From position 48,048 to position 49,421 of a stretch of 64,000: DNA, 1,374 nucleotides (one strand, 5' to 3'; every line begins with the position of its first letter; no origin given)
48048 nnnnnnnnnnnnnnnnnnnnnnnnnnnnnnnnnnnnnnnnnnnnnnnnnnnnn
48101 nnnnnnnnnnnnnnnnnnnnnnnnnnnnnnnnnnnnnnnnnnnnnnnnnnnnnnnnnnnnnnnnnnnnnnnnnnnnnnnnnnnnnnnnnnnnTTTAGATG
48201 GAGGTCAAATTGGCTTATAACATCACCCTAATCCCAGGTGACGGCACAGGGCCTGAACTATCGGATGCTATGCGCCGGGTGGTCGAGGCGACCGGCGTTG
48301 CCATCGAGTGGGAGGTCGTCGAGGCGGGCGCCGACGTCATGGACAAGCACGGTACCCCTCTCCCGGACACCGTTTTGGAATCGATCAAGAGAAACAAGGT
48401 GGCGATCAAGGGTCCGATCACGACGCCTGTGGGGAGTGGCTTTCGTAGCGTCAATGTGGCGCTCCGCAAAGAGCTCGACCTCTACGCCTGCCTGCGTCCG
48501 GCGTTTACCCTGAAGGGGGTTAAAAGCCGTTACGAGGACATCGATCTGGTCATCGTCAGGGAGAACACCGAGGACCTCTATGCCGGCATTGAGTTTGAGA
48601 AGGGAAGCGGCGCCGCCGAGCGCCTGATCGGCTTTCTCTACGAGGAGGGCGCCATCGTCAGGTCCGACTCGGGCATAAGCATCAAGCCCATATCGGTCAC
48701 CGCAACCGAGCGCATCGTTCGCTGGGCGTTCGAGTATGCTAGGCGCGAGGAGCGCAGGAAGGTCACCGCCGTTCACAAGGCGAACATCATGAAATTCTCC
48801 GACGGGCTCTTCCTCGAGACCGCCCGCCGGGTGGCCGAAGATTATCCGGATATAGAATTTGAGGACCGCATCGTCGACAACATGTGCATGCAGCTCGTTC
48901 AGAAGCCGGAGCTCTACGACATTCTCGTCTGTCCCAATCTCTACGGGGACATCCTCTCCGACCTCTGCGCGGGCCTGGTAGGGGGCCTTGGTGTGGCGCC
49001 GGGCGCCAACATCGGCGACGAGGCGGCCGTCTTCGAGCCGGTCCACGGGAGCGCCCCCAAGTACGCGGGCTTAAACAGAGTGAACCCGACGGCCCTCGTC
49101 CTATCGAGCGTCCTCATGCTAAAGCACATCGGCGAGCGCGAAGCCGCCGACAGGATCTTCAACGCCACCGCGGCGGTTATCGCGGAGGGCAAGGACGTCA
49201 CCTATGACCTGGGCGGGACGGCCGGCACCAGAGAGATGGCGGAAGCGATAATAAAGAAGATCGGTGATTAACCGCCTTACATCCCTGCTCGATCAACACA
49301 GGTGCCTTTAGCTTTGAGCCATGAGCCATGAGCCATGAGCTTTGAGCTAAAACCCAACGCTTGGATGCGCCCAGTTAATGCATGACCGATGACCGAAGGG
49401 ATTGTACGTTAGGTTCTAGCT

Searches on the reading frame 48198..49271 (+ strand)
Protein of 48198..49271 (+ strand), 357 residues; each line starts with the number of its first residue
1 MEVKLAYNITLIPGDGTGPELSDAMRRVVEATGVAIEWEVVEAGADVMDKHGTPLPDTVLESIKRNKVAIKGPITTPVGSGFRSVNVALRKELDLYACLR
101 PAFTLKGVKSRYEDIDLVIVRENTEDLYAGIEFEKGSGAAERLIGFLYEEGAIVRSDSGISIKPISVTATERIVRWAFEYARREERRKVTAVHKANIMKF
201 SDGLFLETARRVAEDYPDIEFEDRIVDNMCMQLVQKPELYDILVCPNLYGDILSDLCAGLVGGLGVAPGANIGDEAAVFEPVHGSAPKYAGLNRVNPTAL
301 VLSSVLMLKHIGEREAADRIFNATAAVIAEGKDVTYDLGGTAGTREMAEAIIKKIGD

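Call 38: search_protein_families(library=pfam, proteins=[window:48198-49271:+], max_evalue=0.001)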
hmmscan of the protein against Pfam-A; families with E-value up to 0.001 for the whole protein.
window:48198-49271:+ (357 aa): 1 family
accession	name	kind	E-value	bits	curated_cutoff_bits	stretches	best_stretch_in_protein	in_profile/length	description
PF00180.25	Iso_dh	-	3.2e-108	362.5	27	1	8-351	1-348/348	Isocitrate/isopropylmalate dehydrogenase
